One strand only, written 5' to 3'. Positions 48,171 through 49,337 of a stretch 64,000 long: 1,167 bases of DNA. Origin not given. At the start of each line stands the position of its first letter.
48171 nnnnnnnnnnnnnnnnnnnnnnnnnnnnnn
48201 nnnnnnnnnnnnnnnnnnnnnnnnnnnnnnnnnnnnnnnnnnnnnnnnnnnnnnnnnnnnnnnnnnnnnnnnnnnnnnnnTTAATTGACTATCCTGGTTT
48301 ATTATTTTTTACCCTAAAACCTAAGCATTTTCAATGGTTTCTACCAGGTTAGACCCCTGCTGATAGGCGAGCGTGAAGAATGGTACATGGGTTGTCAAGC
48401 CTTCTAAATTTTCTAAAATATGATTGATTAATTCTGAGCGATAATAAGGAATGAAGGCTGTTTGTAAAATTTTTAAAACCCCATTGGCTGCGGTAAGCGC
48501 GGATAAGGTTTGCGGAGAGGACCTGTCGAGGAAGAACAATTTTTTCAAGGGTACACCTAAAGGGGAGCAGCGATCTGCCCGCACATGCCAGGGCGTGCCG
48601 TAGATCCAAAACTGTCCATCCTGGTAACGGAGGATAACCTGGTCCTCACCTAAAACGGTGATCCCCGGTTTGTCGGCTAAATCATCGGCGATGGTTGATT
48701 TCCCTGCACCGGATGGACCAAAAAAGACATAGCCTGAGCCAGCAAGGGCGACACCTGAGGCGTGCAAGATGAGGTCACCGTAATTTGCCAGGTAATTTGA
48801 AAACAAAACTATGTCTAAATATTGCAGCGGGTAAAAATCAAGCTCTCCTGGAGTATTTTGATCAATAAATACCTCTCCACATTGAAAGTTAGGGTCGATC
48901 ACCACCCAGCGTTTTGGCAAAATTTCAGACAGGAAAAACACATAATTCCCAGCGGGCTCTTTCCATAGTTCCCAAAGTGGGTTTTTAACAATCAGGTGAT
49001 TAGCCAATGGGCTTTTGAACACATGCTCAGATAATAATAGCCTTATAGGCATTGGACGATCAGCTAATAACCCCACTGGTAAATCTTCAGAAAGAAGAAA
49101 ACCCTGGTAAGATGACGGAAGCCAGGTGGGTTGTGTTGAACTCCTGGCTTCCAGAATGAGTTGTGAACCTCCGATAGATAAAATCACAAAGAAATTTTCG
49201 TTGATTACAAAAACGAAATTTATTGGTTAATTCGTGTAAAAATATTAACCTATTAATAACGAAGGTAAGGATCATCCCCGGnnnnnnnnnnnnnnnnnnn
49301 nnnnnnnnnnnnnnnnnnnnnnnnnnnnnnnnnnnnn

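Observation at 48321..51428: Unclassified RiPP-like cassette inside an exopolysaccharide locus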

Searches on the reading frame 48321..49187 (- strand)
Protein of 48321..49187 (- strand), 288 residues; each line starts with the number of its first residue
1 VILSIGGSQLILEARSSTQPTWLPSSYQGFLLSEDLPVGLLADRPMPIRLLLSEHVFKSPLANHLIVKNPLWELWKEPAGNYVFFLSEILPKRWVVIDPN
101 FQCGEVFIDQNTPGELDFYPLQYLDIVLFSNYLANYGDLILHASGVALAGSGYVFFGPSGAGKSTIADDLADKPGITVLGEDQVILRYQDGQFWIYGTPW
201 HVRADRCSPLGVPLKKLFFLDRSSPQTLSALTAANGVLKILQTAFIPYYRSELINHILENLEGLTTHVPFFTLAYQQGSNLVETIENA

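Call 3: search_protein_families(library=pfam, proteins=[window:48321-49187:-], max_evalue=0.01)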
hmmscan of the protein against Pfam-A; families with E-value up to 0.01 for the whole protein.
window:48321-49187:- (288 aa): 4 families
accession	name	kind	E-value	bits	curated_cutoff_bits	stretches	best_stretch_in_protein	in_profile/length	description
PF13671.12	AAA_33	-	6.4e-05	23.7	27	1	154-188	3-37/143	AAA domain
PF13521.12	AAA_28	-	0.001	19.7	27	1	153-181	2-30/164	AAA domain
PF13555.12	AAA_29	-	0.0038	17.4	27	1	145-168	18-40/61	P-loop containing region of AAA domain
PF03193.22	RsgA_GTPase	-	0.0082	16.4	30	0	148-173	104-129/174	RsgA GTPase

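Call 4: search_protein_families(library=ncbifam, proteins=[window:48321-49187:-], max_evalue=0.01)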
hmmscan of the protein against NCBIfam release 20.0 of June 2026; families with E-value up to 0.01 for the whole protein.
window:48321-49187:- (288 aa): 4 families
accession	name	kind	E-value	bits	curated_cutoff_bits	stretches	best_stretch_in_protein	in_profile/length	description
TIGR04355.1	HprK_rel_B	hypoth_equivalog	4.8e-07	29.2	200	1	131-204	137-209/351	HprK-related kinase B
TIGR04249.1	SCM_chp_ScmC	equivalog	2.4e-06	27.1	125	1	102-244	88-237/292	SynChlorMet cassette protein ScmC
TIGR04352.1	HprK_rel_A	equivalog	0.00025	20.3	200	1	138-192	96-149/280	HprK-related kinase A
NF006821.0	PRK09344.1-3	subfamily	0.006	15.3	369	1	148-190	220-265/525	phosphoenolpyruvate carboxykinase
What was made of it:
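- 48321..49187 (-): ScmC-like P-loop phosphotransferase with the HprK/PEPCK fold; proposed peptide kinase. TIGR04355, TIGR04249 and TIGR04352 match only weakly, far below cut-off (call 4).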

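Call 26: search_solved_structures(query=window:48321-49187:-, max_evalue=1, show_alignments=2)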
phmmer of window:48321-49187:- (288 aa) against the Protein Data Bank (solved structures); distinct sequences matched with E-value up to 1: 19.
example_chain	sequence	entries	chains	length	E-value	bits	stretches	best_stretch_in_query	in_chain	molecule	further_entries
6c2u_A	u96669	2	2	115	0.16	14.2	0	154-174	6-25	phosphate-loop protein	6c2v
1j3b_A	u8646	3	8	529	0.19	14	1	130-211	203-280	ATP-dependent phosphoenolpyruvate carboxykinase | Phosphoenolpyruvate carboxykinase [ATP]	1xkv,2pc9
1oen_A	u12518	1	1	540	0.37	13.1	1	131-182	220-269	PHOSPHOENOLPYRUVATE CARBOXYKINASE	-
2d2e_A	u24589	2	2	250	0.44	12.8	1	138-179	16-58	SufC protein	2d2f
2cdn_A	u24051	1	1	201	0.45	12.8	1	142-186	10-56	ADENYLATE KINASE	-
6v2n_A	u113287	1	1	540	0.6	12.4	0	131-182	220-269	Phosphoenolpyruvate carboxykinase (ATP)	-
2lbp_A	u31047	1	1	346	0.63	12.3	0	104-172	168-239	LEUCINE-BINDING PROTEIN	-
1usg_A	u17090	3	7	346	0.66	12.2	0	104-172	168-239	LEUCINE-SPECIFIC BINDING PROTEIN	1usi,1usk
6blb_A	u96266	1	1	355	0.66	12.2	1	137-183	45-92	Holliday junction ATP-dependent DNA helicase RuvB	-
7x5b_A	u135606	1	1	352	0.66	12.2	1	137-183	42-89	Holliday junction ATP-dependent DNA helicase RuvB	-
7x7q_M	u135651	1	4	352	0.67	12.2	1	137-183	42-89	Holliday junction ATP-dependent DNA helicase RuvB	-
7x7p_M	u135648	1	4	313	0.69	12.2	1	138-183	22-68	Holliday junction ATP-dependent DNA helicase RuvB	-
4mrn_A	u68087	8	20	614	0.72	12.1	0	128-168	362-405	ABC transporter related protein | ATM1-type heavy metal exporter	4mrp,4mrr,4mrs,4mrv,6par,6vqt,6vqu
6pao_A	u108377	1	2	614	0.72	12.1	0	128-168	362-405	ATM1-type heavy metal exporter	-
6pam_A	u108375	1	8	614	0.72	12.1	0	128-168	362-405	ATM1-type heavy metal exporter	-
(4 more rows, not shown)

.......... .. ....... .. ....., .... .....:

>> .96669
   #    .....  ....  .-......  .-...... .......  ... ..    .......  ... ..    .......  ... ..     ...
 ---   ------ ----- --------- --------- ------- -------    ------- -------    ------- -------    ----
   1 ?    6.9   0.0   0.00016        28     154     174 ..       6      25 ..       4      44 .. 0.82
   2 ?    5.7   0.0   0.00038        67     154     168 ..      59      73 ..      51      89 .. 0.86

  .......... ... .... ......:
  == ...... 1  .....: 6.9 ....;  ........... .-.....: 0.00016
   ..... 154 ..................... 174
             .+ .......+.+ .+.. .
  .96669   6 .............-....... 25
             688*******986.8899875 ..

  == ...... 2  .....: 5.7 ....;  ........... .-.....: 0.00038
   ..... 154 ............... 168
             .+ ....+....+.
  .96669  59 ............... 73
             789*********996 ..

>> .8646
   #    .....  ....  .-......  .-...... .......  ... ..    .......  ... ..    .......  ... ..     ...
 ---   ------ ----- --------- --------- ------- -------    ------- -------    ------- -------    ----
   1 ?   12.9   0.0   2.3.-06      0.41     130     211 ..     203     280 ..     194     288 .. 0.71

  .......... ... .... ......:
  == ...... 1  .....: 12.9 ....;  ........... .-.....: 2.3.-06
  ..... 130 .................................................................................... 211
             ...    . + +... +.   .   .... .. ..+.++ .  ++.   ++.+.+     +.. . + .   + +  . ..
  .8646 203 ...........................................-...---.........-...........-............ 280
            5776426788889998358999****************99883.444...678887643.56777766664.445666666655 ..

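Call 28: find_homologous_proteins(query=window:48321-49187:-, max_evalue=0.00001)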
Query window:48321-49187:- (288 aa): 713 proteins with E <= 0.00001 among 3865 candidates; the best 120 are listed.
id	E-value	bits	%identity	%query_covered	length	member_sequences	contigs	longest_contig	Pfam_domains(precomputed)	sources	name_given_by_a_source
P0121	8.0e-193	657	100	100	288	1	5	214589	PF27840.1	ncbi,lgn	-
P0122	1.3e-142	492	77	100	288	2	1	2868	PF27840.1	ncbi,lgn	-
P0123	1.1e-134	466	73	100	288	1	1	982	PF27840.1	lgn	-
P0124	3.0e-85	304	56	84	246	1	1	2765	PF27840.1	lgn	-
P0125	1.4e-83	299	48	98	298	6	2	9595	PF27840.1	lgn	-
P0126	6.2e-81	290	52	85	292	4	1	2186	PF27840.1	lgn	-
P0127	3.4e-80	287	49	99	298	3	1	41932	-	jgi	-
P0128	8.2e-79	283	48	99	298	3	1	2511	-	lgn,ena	-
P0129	9.3e-79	283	46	99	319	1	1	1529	PF27840.1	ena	-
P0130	1.8e-77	278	46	99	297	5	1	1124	PF27840.1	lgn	-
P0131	5.5e-76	274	45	100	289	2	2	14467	PF27840.1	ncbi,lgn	-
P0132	1.2e-74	269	51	78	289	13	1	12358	PF27840.1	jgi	-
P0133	2.4e-74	268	46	100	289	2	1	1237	PF27840.1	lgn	-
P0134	9.8e-74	266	46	100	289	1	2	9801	PF27840.1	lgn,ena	-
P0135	2.1e-73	265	52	79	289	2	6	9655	PF27840.1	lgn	-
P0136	2.5e-73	265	45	100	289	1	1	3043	PF27840.1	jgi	-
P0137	4.2e-73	264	44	99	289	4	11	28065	PF27840.1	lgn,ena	-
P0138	5.2e-73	264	45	100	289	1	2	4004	PF27840.1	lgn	-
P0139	8.4e-73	263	45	100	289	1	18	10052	PF27840.1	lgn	-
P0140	2.1e-72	262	43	100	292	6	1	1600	PF27840.1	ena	-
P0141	6.4e-72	260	50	77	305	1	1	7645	PF27840.1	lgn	-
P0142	1.3e-71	259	46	95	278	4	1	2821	PF27840.1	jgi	-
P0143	3.0e-71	258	44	99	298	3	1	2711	PF27840.1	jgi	-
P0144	3.2e-71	258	44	98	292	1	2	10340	PF27840.1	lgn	-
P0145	5.7e-71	257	46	100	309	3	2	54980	PF27840.1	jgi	-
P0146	5.9e-71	257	48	85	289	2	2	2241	PF27840.1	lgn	-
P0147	6.5e-71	257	44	99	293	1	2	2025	PF13671.13,PF27840.1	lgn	-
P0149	1.1e-70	256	47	99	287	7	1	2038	PF27840.1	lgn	-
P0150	1.8e-70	255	51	77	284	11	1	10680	PF27840.1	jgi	-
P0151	2.7e-70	255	48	83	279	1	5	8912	PF27840.1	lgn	-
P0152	3.0e-70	255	53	77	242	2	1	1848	PF27840.1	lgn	-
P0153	3.7e-70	254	49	78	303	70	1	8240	PF13671.13,PF27840.1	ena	-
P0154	4.4e-70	254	50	78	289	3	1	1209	PF27840.1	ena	-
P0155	5.6e-70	254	52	80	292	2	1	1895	PF27840.1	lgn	-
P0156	6.1e-70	254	53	74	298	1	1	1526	PF27840.1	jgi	jgi:hypothetical protein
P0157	8.6e-70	253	43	98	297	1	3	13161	PF27840.1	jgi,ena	-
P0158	8.7e-70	253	45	99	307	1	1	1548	PF27840.1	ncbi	-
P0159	9.6e-70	253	49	77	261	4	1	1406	PF27840.1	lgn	-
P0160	9.7e-70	253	50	83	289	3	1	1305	PF27840.1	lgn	-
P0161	1.3e-69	253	52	76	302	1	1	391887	PF27840.1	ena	-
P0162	1.5e-69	252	50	80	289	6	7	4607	PF27840.1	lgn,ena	-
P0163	1.6e-69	252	52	81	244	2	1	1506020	PF27840.1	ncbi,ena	-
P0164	1.7e-69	252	44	100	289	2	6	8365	PF27840.1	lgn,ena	-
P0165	2.1e-69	252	43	98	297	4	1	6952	PF27840.1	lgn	-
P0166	2.3e-69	252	49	78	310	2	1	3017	PF27840.1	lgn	-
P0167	2.5e-69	252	51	76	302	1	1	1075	PF27840.1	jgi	-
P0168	2.7e-69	252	47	99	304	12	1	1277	PF27840.1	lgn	-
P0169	3.0e-69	251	44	99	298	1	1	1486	PF27840.1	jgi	jgi:hypothetical protein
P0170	3.1e-69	251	42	99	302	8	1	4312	PF27840.1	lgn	-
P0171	3.8e-69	251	43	100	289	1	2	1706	PF27840.1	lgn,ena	-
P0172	4.6e-69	251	45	99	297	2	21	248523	PF27840.1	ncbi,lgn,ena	-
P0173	5.2e-69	251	45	100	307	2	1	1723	PF27840.1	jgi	jgi:hypothetical protein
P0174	5.2e-69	251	42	99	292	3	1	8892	PF27840.1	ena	-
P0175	7.6e-69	250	44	99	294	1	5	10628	PF27840.1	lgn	-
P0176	8.2e-69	250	46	100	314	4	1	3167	PF27840.1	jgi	-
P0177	9.8e-69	250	50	78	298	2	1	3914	PF27840.1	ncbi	-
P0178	9.9e-69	250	49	86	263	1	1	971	PF27840.1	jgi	-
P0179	1.1e-68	250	49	76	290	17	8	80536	PF27840.1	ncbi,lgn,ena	-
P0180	1.2e-68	249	48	85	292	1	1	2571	PF27840.1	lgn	-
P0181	1.3e-68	249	44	99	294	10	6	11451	PF27840.1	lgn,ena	-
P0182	1.3e-68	249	43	99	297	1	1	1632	PF27840.1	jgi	-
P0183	1.8e-68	249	52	77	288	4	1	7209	PF27840.1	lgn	-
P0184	2.1e-68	249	52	76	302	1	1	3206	PF27840.1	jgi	jgi:hypothetical protein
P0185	2.7e-68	248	44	100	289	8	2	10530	PF27840.1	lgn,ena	-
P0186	2.7e-68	248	50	76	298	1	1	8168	PF27840.1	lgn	-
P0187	3.0e-68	248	44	100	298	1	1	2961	PF27840.1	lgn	-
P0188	3.6e-68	248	48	86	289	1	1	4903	PF27840.1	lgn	-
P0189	4.2e-68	248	52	75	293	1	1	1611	PF27840.1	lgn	-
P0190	4.7e-68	248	43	99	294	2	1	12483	PF27840.1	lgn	-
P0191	6.5e-68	247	44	100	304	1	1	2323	PF27840.1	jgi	jgi:hypothetical protein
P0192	6.8e-68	247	43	100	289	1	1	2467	PF27840.1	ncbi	-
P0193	7.2e-68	247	44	99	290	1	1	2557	PF27840.1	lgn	-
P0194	1.2e-67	246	50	79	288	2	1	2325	PF27840.1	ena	-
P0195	1.3e-67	246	45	96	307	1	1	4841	PF27840.1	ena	-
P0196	1.3e-67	246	46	100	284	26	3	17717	PF27840.1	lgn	-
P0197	1.5e-67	246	43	99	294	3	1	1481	PF27840.1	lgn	-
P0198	1.5e-67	246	43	98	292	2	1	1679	PF27840.1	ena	-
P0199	1.7e-67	246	44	100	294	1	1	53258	PF27840.1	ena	-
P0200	1.8e-67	246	43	98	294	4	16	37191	PF27840.1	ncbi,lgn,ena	-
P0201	1.9e-67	246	42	99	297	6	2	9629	PF27840.1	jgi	-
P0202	2.3e-67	245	43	98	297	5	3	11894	PF27840.1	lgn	-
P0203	2.3e-67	245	51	76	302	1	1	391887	PF27840.1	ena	-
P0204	2.4e-67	245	48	78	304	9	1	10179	PF27840.1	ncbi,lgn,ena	-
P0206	3.0e-67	245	40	99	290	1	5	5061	PF27840.1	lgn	-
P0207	3.0e-67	245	42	99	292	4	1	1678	PF27840.1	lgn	-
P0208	3.4e-67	245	45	99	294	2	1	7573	PF27840.1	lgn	-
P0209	4.0e-67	244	43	99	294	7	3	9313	PF27840.1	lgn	-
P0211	4.5e-67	244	49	79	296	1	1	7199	PF27840.1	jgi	jgi:hypothetical protein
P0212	5.1e-67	244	54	76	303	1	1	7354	PF13671.13,PF27840.1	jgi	jgi:hypothetical protein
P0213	5.5e-67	244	42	98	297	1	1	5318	PF27840.1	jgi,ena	-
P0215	6.4e-67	244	50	78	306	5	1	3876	PF27840.1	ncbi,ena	-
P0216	6.7e-67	244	43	100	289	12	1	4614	PF27840.1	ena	-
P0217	6.8e-67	244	50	75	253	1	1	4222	PF27840.1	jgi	-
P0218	7.6e-67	244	42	99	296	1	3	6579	PF27840.1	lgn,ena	-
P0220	8.1e-67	243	47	77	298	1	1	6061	PF27840.1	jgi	-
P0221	1.0e-66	243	42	98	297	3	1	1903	PF27840.1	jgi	-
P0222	1.2e-66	243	51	75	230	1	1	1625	PF27840.1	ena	-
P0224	1.9e-66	242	42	98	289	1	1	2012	PF27840.1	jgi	-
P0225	2.3e-66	242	48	79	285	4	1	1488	PF27840.1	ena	-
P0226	2.6e-66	242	45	100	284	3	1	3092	PF27840.1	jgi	jgi:hypothetical protein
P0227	2.6e-66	242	53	75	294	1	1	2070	PF27840.1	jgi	jgi:hypothetical protein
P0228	2.6e-66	242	52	75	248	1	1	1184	PF27840.1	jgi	jgi:hypothetical protein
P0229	3.2e-66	242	44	98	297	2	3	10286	PF27840.1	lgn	-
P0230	3.3e-66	241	44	99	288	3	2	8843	PF27840.1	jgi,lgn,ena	-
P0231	3.8e-66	241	50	78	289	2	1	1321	PF27840.1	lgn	-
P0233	4.2e-66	241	43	96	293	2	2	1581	PF27840.1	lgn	-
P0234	4.4e-66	241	53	75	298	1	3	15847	PF27840.1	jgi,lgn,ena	jgi:hypothetical protein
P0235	4.8e-66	241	51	78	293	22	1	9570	PF27840.1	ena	-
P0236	4.9e-66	241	51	75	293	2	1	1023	PF13671.13,PF27840.1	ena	-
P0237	4.9e-66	241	44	100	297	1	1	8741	PF27840.1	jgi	jgi:hypothetical protein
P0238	5.0e-66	241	42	100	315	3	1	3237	PF27840.1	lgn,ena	-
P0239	6.4e-66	241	44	91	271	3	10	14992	PF27840.1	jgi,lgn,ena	-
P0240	7.5e-66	240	47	79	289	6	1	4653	PF27840.1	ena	-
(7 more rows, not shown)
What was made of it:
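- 48321..49187 (-): Precomputed PF27840 (ScmC) hit (call 28).
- Closest known: SynChlorMet. Same: Precomputed Pfam hits place the kinase-like protein in PF27840 (call 28).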

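Call 30: find_encoding_contigs(protein=P0121, flank=1000, max_places=3)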
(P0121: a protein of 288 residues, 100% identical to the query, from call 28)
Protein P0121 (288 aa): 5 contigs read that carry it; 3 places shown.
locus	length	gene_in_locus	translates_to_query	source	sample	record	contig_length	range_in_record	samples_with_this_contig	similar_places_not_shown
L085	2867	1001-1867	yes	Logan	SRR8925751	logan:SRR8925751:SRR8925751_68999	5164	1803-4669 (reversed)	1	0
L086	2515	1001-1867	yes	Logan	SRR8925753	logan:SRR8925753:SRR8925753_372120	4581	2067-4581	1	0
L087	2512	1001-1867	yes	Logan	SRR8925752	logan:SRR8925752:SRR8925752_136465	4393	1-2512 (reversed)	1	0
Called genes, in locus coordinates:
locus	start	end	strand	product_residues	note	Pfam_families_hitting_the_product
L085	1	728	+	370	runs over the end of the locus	PF04055:Radical_SAM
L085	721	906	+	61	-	-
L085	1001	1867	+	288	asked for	PF27840:ScmC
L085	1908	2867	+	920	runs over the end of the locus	?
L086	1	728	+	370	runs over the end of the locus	PF04055:Radical_SAM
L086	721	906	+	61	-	-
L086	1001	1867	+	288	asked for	PF27840:ScmC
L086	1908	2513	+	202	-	?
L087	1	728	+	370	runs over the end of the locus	PF04055:Radical_SAM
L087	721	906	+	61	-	-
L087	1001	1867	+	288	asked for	PF27840:ScmC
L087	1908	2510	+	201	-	?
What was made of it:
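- On Pfam PF27840 (ScmC): A precomputed PF27840.1 hit is listed for P0121, which is 100% identical to the window protein, and for most homologues (calls 28 and 30).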

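Call 39: predict_structure(alignment_id=A2)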
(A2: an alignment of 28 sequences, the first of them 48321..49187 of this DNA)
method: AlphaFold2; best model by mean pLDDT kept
length: 288 residues; sequences in the alignment: 28
mean_pLDDT: 88.6   pTM: 0.88
mean pLDDT of the five models: 88.6, 88.4, 87.3, 87.2, 85.3
residues with pLDDT >= 90: 207; 70-90: 54; 50-70: 21; < 50: 6
segments of 3 or more residues with pLDDT < 50: 37-42
pLDDT, mean of each block of 10 residues (from residue 1): 91 72 88 60 75 81 85 93 91 93 91 68 94 94 95 92 90 94 94 96 92 97 91 93 93 93 95 90 91
secondary structure, 60 per line:
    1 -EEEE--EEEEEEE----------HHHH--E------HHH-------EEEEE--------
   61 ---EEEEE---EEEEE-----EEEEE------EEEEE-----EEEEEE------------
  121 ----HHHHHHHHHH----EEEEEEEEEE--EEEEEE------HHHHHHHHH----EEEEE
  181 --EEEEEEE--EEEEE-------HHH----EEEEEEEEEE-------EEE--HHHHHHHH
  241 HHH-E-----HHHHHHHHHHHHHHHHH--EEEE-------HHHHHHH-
elements in order: E2-5 E8-14 H25-28 E48-52 E64-68 E72-76 E82-86 E93-97 E103-108 H125-134 E139-148 E151-156 H163-171 E176-180 E183-189 E192-196 E211-220 E228-230 H233-243 H251-267 E270-273 H281-287
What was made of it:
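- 48321..49187 (-): The AlphaFold model has pLDDT 88.6 (call 39).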

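Call 45: fold_search(model_id=the predicted structure, library=pdb)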
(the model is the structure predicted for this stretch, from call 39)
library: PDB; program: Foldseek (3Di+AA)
matches with E <= 10: 608; with E <= 0.001: 94
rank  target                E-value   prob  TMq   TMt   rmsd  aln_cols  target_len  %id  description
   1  1ii2_B                1.5e-07  1.00  0.38  0.23   8.6       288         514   12  Crystal Structure of Phosphoenolpyruvate Carboxykinase (PEPCK) from Trypanosoma cruzi (released 2001-11-21)
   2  1ii2_A                2.5e-07  1.00  0.36  0.22   8.0       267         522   13  Crystal Structure of Phosphoenolpyruvate Carboxykinase (PEPCK) from Trypanosoma cruzi (released 2001-11-21)
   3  1oen                  4.3e-07  1.00  0.45  0.28   8.8       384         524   13  PHOSPHOENOLPYRUVATE CARBOXYKINASE (released 1996-11-08)
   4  6com                  4.6e-07  1.00  0.32  0.20   8.9       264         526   14  2.3A crystal structure of E. coli phosphoenolpyruvate carboxykinase mutant Asp269Asn (released 2018-04-04)
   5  6v2m                  4.6e-07  1.00  0.33  0.20   8.8       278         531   13  Structure of Escherichia coli Asp269Asn mutant phosphoenolpyruvate carboxykinase (released 2019-12-11)
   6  1ayl                  4.6e-07  1.00  0.32  0.19   8.9       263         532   14  PHOSPHOENOLPYRUVATE CARBOXYKINASE (released 1997-01-11)
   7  1yvy_A                5.5e-07  1.00  0.34  0.21   8.7       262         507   14  Crystal structure of Anaerobiospirillum succiniciproducens phosphoenolpyruvate carboxykinase (released 2005-07-26)
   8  6asn                  6.2e-07  1.00  0.35  0.21   8.2       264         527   14  E. coli phosphoenolpyruvate carboxykinase K212I F216V mutant bound to methanesulfonate (released 2018-08-29)
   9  6asm                  7.5e-07  1.00  0.33  0.20   8.7       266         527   14  E. coli phosphoenolpyruvate carboxykinase G209S K212C mutant bound to thiosulfate (released 2018-08-29)
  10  6v2l                  7.5e-07  1.00  0.31  0.19  11.8       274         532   12  E. coli Phosphoenolpyruvate carboxykinase S250A (released 2019-12-11)
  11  6crt                  8.9e-07  1.00  0.28  0.17  12.1       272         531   12  Arg65Gln Mutagenic E.coli PCK (released 2018-04-04)
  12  6asi                  9.5e-07  1.00  0.33  0.20   8.7       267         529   14  E. coli phosphoenolpyruvate carboxykinase G209S mutant bound to methanesulfonate (released 2018-08-29)
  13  1aq2                  1.0e-06  1.00  0.34  0.20   8.6       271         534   13  PHOSPHOENOLPYRUVATE CARBOXYKINASE (released 1998-10-14)
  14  1k3c                  1.1e-06  1.00  0.37  0.22   8.4       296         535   13  Phosphoenolpyruvate carboxykinase in complex with ADP, AlF3 and Pyruvate (released 2001-12-19)
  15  2pc9_B                1.1e-06  1.00  0.38  0.24   8.9       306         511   12  Crystal Structure Of ATP-Dependent Phosphoenolpyruvate Carboxykinase From Thermus thermophilus HB8 (released 2007-10-02)
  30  1kkl_B                9.5e-06  1.00  0.33  0.53   4.9       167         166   18  L.casei HprK/P in complex with B.subtilis HPr (released 2002-08-28)
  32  1jb1                  1.5e-05  1.00  0.33  0.55   4.2       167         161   18  Lactobacillus casei HprK/P Bound to Phosphate (released 2001-08-08)
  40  1kkl_C                3.2e-05  1.00  0.32  0.51   5.4       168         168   18  L.casei HprK/P in complex with B.subtilis HPr (released 2002-08-28)
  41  1kkl_A                3.4e-05  1.00  0.32  0.52   5.4       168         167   18  L.casei HprK/P in complex with B.subtilis HPr (released 2002-08-28)
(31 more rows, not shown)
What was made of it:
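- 48321..49187 (-): Foldseek matches PEPCK (E 1.5e-7) and the HprK/P C-terminal domain (1kkl and 1jb1, about 1e-5, target TM 0.53-0.55) (call 45).
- On HprK/P-type kinases: Foldseek matches 1kkl and 1jb1 at about 1e-5 and PEPCK at 1.5e-7 (call 45).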
